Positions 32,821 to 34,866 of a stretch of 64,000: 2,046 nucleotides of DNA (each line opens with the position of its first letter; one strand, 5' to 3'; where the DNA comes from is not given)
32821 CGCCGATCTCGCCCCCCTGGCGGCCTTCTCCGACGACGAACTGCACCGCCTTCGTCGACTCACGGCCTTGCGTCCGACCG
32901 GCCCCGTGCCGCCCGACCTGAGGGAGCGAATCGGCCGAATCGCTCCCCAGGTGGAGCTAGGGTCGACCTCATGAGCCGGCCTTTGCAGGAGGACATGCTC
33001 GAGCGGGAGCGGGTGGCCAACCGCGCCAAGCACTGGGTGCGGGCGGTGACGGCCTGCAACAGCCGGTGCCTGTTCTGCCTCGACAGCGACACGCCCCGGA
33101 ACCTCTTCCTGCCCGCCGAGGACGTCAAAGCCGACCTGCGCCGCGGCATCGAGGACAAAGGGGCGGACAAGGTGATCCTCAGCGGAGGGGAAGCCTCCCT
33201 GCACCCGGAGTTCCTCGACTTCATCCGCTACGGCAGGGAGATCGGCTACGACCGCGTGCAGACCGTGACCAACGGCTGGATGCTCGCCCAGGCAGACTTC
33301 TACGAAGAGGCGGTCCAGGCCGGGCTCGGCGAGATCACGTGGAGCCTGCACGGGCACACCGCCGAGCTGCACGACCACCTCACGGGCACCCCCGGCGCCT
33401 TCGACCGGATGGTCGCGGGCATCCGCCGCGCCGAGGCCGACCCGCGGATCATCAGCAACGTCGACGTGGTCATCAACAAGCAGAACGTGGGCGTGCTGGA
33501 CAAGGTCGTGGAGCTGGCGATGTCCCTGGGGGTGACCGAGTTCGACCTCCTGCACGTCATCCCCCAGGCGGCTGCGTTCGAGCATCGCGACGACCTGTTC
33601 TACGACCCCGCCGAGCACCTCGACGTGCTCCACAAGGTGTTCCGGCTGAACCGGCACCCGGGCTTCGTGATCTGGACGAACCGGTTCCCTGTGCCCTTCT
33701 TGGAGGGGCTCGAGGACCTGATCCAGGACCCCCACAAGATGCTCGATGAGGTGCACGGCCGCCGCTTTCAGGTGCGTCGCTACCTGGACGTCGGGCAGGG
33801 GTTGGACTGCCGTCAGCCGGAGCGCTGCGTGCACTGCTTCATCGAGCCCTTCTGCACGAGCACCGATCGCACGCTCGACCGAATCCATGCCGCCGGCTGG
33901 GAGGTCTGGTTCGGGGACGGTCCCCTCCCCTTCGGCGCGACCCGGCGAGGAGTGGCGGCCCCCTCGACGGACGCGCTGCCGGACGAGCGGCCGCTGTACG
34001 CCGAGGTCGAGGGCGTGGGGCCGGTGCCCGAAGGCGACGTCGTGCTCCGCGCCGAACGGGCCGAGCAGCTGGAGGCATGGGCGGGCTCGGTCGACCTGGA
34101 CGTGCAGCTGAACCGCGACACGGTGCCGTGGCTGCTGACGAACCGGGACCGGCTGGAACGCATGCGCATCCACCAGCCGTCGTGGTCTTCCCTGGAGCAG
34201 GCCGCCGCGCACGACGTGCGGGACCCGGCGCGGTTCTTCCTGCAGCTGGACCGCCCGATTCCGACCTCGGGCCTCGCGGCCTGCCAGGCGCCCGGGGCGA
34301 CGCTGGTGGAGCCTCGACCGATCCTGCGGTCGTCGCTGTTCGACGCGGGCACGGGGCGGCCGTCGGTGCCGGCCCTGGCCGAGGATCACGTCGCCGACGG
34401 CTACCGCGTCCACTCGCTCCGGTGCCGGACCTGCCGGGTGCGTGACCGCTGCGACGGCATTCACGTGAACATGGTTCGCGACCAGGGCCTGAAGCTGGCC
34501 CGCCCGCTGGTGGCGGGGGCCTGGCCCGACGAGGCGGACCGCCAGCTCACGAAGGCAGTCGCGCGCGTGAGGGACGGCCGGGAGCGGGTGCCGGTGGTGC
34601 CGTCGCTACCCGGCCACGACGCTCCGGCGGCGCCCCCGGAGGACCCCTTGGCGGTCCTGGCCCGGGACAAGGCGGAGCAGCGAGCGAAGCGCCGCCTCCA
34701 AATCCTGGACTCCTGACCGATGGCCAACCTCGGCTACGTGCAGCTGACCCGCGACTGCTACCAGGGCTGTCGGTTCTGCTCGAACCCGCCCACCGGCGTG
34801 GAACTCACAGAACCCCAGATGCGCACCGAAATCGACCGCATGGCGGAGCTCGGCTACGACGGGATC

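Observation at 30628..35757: HEXXH-domain gene divergent from three tandem radical-SAM-fold paralogues, one lacking the SAM-cluster cysteines; no precursor gene identified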

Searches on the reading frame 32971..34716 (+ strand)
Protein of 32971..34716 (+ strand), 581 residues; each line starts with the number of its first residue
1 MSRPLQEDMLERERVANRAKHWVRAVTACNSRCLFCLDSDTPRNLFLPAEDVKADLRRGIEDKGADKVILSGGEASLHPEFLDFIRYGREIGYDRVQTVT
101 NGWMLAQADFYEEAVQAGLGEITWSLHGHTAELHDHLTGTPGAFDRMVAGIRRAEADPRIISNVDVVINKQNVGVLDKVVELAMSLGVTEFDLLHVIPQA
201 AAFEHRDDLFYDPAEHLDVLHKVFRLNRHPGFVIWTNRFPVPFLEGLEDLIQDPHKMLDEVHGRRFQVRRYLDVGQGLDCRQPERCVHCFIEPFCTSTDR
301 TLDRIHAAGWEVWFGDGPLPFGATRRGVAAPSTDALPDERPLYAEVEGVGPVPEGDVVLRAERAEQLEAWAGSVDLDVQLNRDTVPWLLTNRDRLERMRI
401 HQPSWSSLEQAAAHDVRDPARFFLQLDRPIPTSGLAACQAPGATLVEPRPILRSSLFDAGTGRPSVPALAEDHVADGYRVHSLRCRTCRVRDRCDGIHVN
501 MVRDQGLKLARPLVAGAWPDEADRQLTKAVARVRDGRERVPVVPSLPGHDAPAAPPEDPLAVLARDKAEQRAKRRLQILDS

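Call 3: search_protein_families(library=ncbifam, proteins=[window:32971-34716:+], max_evalue=0.01)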
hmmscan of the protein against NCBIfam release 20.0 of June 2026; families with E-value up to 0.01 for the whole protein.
window:32971-34716:+ (581 aa): 36 families (the best 25 are shown)
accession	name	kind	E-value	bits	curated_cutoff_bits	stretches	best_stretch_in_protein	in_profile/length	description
NF038332.1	rSAM_rare_HxsC4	exception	3.5e-27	95.5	500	1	13-190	7-188/335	radical SAM protein HxsC4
TIGR04466.1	rSAM_BlsE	equivalog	3.3e-20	72.8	400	1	22-195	6-174/327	cytosylglucuronate decarboxylase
TIGR04545.1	rSAM_ahbD_hemeb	equivalog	5.4e-19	68.8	500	1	27-229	8-207/339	heme b synthase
TIGR03977.1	rSAM_pair_HxsC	equivalog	5.4e-19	68.2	267.9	1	25-228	31-237/292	His-Xaa-Ser system radical SAM maturase HxsC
TIGR02668.1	moaA_archaeal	equivalog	8e-17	61.2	325.25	1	27-212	18-202/303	GTP 3',8-cyclase MoaA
TIGR04317.1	W_rSAM_matur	equivalog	2.6e-15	56.4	380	1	23-240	8-226/349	tungsten cofactor oxidoreductase radical SAM maturase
TIGR04133.1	rSAM_w_lipo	hypoth_equivalog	2.6e-15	56.2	425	1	28-220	33-225/350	TIGR04133 family radical SAM/SPASM protein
TIGR04053.2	TIGR04053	equivalog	1.2e-14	54.4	395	1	27-236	16-223/366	TIGR04053 family radical SAM/SPASM domain-containing protein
TIGR03913.1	rad_SAM_trio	equivalog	3.3e-14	52.1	591.75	1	25-228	24-223/477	GDL motif peptide-associated radical SAM/SPASM maturase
TIGR04303.1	GeoRSP_rSAM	equivalog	5.3e-14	52.5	400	1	27-223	13-204/325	GeoRSP system radical SAM/SPASM protein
TIGR02666.1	moaA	equivalog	6.6e-13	48.3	284.05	1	28-188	19-185/336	GTP 3',8-cyclase MoaA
TIGR04347.1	pseudo_SAM_Halo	equivalog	7.5e-13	48.5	525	1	25-224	44-239/390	TIGR04347 family pseudo-SAM/SPASM protein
NF045574.1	sacti_mat_StsB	exception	1.2e-12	47.5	625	1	26-195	102-268/466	StsB family radical SAM/SPASM domain sactipeptide maturase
NF045646.2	rSAM_Se_TrsS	equivalog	1.6e-12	46.7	490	1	27-185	94-253/441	radical SAM (seleno)protein TrsS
NF001199.0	PRK00164.2-1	equivalog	8e-12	44.9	231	1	27-187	20-179/308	GTP 3',8-cyclase MoaA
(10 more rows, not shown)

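Call 4: search_protein_families(library=pfam, proteins=[window:32971-34716:+], max_evalue=0.01)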
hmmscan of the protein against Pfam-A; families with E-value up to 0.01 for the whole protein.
window:32971-34716:+ (581 aa): 1 family
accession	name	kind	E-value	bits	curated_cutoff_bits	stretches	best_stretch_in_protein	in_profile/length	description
PF04055.27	Radical_SAM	-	4.3e-15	56.7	29.5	1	27-156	5-138/166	Radical SAM superfamily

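Call 11: find_homologous_proteins(query=window:32971-34716:+, max_evalue=0.00001)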
Query window:32971-34716:+ (581 aa): 933 proteins with E <= 0.00001 among 8000 candidates; the best 120 are listed.
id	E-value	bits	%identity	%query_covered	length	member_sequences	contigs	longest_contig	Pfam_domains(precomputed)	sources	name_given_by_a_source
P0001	0.0e+0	1346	100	100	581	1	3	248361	PF04055.28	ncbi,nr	ncbi:MAG: radical SAM protein [Proteobacteria bacterium]|nr:radical SAM protein [Pseudomonadota bact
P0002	0.0e+0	1159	86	100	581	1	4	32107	PF04055.28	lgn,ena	-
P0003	0.0e+0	1129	84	100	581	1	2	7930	PF04055.28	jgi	-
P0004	0.0e+0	1058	78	99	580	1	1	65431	PF04055.28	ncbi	-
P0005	0.0e+0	1042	81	96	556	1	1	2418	PF04055.28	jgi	jgi:pyruvate-formate lyase-activating enzyme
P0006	1.8e-262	890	69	99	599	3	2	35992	PF04055.28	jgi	-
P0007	1.8e-260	883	67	99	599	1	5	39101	PF04055.28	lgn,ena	-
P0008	3.3e-258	876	68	99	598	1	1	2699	PF04055.28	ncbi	-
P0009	1.2e-238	811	63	100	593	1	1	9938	PF04055.28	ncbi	-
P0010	1.3e-238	811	65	99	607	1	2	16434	PF04055.28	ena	-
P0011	2.2e-238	810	63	100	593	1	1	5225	PF04055.28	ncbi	-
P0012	2.5e-235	800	63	97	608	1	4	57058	PF04055.28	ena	-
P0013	1.1e-234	798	62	99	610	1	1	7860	PF04055.28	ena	-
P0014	6.8e-234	796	63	98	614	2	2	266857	PF04055.28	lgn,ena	-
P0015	2.4e-232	790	62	97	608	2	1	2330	PF04055.28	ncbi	-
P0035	6.8e-217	739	58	99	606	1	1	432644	PF04055.28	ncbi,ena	-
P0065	2.3e-213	728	60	94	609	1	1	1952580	PF04055.28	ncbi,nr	ncbi:MAG: radical SAM protein [Alphaproteobacteria bacterium]|nr:radical SAM protein [Alphaproteobac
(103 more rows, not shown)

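Call 12: find_encoding_contigs(protein=P0065, flank=10000, max_places=2)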
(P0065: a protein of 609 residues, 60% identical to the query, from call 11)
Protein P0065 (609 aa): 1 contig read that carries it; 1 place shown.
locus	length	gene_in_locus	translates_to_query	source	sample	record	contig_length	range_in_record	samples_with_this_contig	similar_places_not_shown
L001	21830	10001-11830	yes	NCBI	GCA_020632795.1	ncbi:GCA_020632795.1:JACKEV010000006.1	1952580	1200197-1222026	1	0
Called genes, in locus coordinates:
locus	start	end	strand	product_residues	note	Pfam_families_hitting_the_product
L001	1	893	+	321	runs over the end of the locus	PF04055:Radical_SAM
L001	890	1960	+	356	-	PF04055:Radical_SAM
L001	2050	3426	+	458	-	PF03575:Peptidase_S51 (faint)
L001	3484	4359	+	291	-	PF00376:MerR (weak), PF13411:MerR_1, PF02607:B12-binding_2, PF02310:B12-binding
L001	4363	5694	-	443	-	PF01839:FG-GAP (faint), PF13517:FG-GAP_3 (weak)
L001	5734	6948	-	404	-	-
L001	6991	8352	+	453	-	PF04055:Radical_SAM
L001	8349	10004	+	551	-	PF04055:Radical_SAM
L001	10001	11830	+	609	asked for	PF04055:Radical_SAM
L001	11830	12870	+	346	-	PF04055:Radical_SAM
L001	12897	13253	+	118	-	-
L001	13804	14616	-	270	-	PF07728:AAA_5, PF08406:CbbQ_C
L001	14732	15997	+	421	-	PF00155:Aminotran_1_2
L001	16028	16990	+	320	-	PF02445:NadA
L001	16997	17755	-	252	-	PF00378:ECH_1, PF16113:ECH_2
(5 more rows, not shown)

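Call 13: find_encoding_contigs(protein=P0035, flank=10000, max_places=2)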
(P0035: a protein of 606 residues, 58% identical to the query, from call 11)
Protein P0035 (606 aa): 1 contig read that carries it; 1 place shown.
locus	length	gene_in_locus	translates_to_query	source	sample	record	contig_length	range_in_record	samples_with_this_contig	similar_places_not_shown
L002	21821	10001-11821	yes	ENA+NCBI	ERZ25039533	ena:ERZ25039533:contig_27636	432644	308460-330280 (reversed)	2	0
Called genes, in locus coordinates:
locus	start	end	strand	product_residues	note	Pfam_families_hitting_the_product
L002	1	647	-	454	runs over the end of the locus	PF00067:p450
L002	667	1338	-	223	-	-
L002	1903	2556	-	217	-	-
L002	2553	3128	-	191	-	PF08281:Sigma70_r4_2, PF04545:Sigma70_r4 (weak)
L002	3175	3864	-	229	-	-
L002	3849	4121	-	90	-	-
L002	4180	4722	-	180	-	-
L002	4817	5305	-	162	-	-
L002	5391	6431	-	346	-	-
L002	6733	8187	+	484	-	PF04055:Radical_SAM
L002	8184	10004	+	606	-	PF04055:Radical_SAM (weak)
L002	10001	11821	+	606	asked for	PF04055:Radical_SAM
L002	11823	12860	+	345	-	PF04055:Radical_SAM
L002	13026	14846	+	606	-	PF13428:TPR_14 (faint), PF13432:TPR_16 (weak), PF00515:TPR_1 (faint), PF07719:TPR_2 (faint), PF13181:TPR_8 (faint), PF13424:TPR_12 (weak), PF23914:TPR_CcmH_CycH (faint), PF14559:TPR_19 (weak), +1 more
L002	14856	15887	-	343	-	PF00657:Lipase_GDSL (weak), PF13472:Lipase_GDSL_2 (weak)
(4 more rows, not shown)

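Call 14: find_encoding_contigs(protein=P0001, flank=10000, max_places=3)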
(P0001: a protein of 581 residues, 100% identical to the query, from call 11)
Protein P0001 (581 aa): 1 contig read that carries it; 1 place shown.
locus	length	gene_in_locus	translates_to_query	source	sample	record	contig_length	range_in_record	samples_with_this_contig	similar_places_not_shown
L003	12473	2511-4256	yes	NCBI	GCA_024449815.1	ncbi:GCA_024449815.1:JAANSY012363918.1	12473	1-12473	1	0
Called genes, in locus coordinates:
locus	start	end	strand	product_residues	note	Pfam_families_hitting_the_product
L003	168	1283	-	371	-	-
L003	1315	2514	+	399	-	PF04055:Radical_SAM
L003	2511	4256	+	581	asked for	PF04055:Radical_SAM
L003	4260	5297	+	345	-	PF04055:Radical_SAM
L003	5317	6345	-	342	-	PF13857:Ank_5 (faint), PF00023:Ank (faint), PF12796:Ank_2, PF13637:Ank_4 (faint), PF13606:Ank_3 (faint)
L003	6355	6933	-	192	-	-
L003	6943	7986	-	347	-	-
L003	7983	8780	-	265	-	-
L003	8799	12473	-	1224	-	?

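Call 17: find_related_loci(query=A2, collection=genome_contigs, flank=10000)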
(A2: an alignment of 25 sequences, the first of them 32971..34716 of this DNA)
Query A2 (581 aa) in genome_contigs; peptide patterns used: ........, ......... (x = any residue, [..] = any of these).
157 stretches matched a pattern; 140 encode a relative of the query (tblastn E <= 1e-3); the best 80 are kept; 80 distinct loci.
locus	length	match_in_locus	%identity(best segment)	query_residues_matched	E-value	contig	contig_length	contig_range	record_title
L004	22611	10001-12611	78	5-581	0e+0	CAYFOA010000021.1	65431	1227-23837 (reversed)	MAG TPA_asm: uncultured Rickettsiales bacterium isolate ERP019367_co1_6 genome assembly, contig: NODE_530_length_65431_c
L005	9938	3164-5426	63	1-581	0e+0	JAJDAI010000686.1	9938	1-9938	MAG: Deltaproteobacteria bacterium isolate OFTM289 OFTM289_685, whole genome shotgun sequence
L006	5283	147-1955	62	1-579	0e+0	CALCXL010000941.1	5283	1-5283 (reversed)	MAG TPA_asm: uncultured proteobacterium isolate ERR2206771_bin.20_CONCOCT_v1.1_MAG genome assembly, contig: ERZ888641.13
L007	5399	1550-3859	58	7-566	0e+0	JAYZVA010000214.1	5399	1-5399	MAG: Myxococcota bacterium isolate XB_MAG53 DB_MAG53_0214, whole genome shotgun sequence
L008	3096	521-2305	60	2-564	0e+0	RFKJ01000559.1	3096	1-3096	MAG: Deltaproteobacteria bacterium isolate J125 k99_1031907, whole genome shotgun sequence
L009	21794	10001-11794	60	3-564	0e+0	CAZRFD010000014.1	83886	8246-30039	MAG TPA_asm: uncultured Enterobacterales bacterium isolate SRP216583_co1_147 genome assembly, contig: NODE_95_length_838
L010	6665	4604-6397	57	7-577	0e+0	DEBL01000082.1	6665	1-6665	MAG TPA_asm: Deltaproteobacteria bacterium UBA2957 UBA2957_contig_26261, whole genome shotgun sequence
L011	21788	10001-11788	61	6-577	0e+0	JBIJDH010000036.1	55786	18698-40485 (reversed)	MAG: Myxococcota bacterium isolate ME2006-08-22D15_3300044611_group2_bin215 Rohwer_bin1508_scaffold_276_c1, whole genome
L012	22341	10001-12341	56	6-574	0e+0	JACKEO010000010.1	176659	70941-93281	MAG: Alphaproteobacteria bacterium isolate HK-STAS-MYXO-36 HK-STAS-MYXO-36_10, whole genome shotgun sequence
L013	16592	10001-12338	55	6-574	0e+0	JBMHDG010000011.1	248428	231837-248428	MAG: Myxococcota bacterium isolate xHP1_bin.191 c_000000000011, whole genome shotgun sequence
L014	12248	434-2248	57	5-575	0e+0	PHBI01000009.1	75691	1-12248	MAG: Deltaproteobacteria bacterium HGW-Deltaproteobacteria-14 08E140C01_z5_2013_Ig3399_v2_scaffold_449, whole genome sho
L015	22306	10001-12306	59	5-564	0e+0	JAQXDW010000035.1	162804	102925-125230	MAG: Myxococcota bacterium isolate cluster4_bin.77 k119_11320, whole genome shotgun sequence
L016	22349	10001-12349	55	5-567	0e+0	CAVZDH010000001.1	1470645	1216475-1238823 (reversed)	MAG: uncultured delta proteobacterium isolate MFD00822.bin.1.245 genome assembly, contig: contig_112513, whole genome sh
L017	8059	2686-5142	57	7-564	0e+0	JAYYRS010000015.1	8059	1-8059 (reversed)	MAG: Myxococcota bacterium isolate DS_MAG79 DS_MAG79_0015, whole genome shotgun sequence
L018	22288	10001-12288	57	2-576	0e+0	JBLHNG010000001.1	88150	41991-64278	MAG: Myxococcota bacterium isolate 3300055726_82 Ga0535650_0000204, whole genome shotgun sequence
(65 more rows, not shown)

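Call 42: search_solved_structures(query=A2, max_evalue=0.001)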
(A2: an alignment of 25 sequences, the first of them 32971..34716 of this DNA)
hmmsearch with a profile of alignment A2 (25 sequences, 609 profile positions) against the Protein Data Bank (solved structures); distinct sequences matched with E-value up to 0.001: 11.
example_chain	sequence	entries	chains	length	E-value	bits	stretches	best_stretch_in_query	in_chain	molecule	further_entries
7vob_C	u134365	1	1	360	1.9e-13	53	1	23-194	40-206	Cytosylglucuronate decarboxylase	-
7voc_C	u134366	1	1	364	2e-13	52.9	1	23-194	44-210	Cytosylglucuronate decarboxylase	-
6efn_A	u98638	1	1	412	3.6e-09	38.9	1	26-190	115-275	Sporulation killing factor maturation protein SkfB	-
7tol_A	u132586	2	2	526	2.6e-08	36.1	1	28-129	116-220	glycerol dibiphytanyl glycerol tetraether - macrocyclic archaeol synthase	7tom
8wm2_A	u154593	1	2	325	1.2e-05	27.2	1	25-128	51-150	Fe-S radical SAM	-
6b4c_A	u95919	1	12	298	2.2e-05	26.4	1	29-111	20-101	Viperin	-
9dgw_A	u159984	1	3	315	2.4e-05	26.2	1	29-111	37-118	Radical SAM core domain-containing protein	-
9dfw_A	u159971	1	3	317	2.5e-05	26.2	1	29-111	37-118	Radical SAM core domain-containing protein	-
7n7i_A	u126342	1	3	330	2.6e-05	26.1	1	29-111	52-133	Viperin-like enzyme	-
2fb2_A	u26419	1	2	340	6.2e-05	24.9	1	28-171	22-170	Molybdenum cofactor biosynthesis protein A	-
6c8v_A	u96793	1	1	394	0.00031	22.6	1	64-215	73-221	Coenzyme PQQ synthesis protein E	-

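Call 62: predict_structure(alignment_id=A2)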
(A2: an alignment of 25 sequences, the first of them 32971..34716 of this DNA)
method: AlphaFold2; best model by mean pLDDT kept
length: 581 residues; sequences in the alignment: 25
mean_pLDDT: 86.8   pTM: 0.81
mean pLDDT of the five models: 86.8, 86.8, 86.6, 83.3, 81.9
residues with pLDDT >= 90: 293; 70-90: 243; 50-70: 41; < 50: 4
segments of 3 or more residues with pLDDT < 50: 1-3
pLDDT, mean of each block of 10 residues (from residue 1): 61 78 82 77 81 91 90 83 97 93 90 97 92 92 93 95 91 93 94 80 86 88 85 80 76 67 78 79 69 79 90 94 96 94 95 94 96 96 97 95 87 91 96 95 94 93 90 87 90 88 85 93 84 70 89 77 75 70 50
secondary structure, 60 per line:
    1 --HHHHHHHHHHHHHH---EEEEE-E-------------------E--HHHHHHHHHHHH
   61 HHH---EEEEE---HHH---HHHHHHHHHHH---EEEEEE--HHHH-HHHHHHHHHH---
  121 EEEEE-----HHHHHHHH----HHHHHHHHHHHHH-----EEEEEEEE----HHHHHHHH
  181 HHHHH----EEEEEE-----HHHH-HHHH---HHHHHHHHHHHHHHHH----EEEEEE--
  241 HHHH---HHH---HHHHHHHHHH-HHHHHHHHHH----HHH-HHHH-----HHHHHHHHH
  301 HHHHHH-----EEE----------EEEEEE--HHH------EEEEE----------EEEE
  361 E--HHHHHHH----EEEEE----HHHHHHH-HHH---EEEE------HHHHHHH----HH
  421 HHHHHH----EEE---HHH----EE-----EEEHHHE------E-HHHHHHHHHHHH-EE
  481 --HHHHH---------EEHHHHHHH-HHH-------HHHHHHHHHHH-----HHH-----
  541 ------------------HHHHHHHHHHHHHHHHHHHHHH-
elements in order: H3-16 E20-24 H49-63 E67-71 H81-91 E95-100 H103-106 H108-117 E121-125 H131-138 H143-155 E161-168 H173-185 E190-195 H201-204 H206-209 H213-228 E233-238 H241-244 H254-263 H265-274 H283-286 H292-306 E312-314 E325-330 E342-346 E357-361 H364-370 E375-379 H384-390 E398-401 H408-414 H419-426 E431-433 E451-453 H466-477 H483-487 H499-505 H517-527 H559-580

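Call 64: fold_search(model_id=the predicted structure, library=pdb)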
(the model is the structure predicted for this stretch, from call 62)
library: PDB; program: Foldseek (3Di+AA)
matches with E <= 10: 1553; with E <= 0.001: 122
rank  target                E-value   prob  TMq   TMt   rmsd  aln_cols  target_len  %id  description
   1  7vob                  1.6e-12  1.00  0.33  0.57   2.9       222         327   24  The crystal structure of a Radical SAM Enzyme BlsE involved in the Biosynthesis of Blasticidin S (released 2022-05-04)
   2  6efn                  1.8e-10  1.00  0.34  0.50   2.9       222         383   22  Structure of a RiPP maturase, SkfB (released 2018-10-24)
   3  5v1t_A                4.9e-09  1.00  0.32  0.42   6.8       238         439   16  Crystal structure of Streptococcus suis SuiB bound to precursor peptide SuiA (released 2017-08-30)
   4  8hzv_C                9.8e-09  1.00  0.31  0.37   7.0       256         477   20  The crystal structure of a Radical SAM Enzyme DesII (released 2024-07-10)
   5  8hzv_B                1.1e-08  1.00  0.29  0.34   7.7       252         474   21  The crystal structure of a Radical SAM Enzyme DesII (released 2024-07-10)
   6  8hzv_D                1.7e-08  1.00  0.28  0.34   7.7       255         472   20  The crystal structure of a Radical SAM Enzyme DesII (released 2024-07-10)
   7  8hzy_A                2.1e-08  1.00  0.29  0.35   6.3       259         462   20  The crystal structure of a Radical SAM Enzyme DesII (released 2024-07-10)
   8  8hzy_B                2.6e-08  1.00  0.28  0.34   7.4       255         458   19  The crystal structure of a Radical SAM Enzyme DesII (released 2024-07-10)
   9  5v1s_A                2.9e-08  1.00  0.32  0.43   6.2       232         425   16  Crystal structure of Streptococcus suis SuiB bound to S-adenosylmethionine (released 2017-08-30)
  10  8hzv_A                3.3e-08  1.00  0.31  0.37   6.5       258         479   20  The crystal structure of a Radical SAM Enzyme DesII (released 2024-07-10)
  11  5v1q_A                4.6e-08  1.00  0.31  0.41   6.9       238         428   16  Crystal structure of Streptococcus suis SuiB (released 2017-08-30)
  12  6q2p_A                6.2e-08  1.00  0.31  0.59   3.6       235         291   17  Crystal structure of mouse viperin bound to cytidine triphosphate and S-adenosylhomocysteine (released 2020-01-22)
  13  5v1q_B                6.5e-08  1.00  0.32  0.41   9.1       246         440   16  Crystal structure of Streptococcus suis SuiB (released 2017-08-30)
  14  6q2q_A                9.2e-08  1.00  0.31  0.60   3.1       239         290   18  Crystal structure of mouse viperin bound to uridine triphosphate and S-adenosylhomocysteine (released 2020-01-22)
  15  5v1s_B                1.0e-07  1.00  0.31  0.41   7.2       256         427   16  Crystal structure of Streptococcus suis SuiB bound to S-adenosylmethionine (released 2017-08-30)
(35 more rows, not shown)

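Call 76: search_protein_families(library=padloc, proteins=[window:32971-34716:+], max_evalue=0.001)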
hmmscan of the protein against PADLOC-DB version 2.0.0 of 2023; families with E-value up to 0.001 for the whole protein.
window:32971-34716:+ (581 aa): 2 families
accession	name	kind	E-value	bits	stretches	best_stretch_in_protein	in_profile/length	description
PDLC02903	pVip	-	4.8e-10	37.3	1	26-201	7-176/257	Viperins not associated with kinases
PDLC02904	pVip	-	8.9e-09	33.2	1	26-200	10-179/262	Viperins associated with kinases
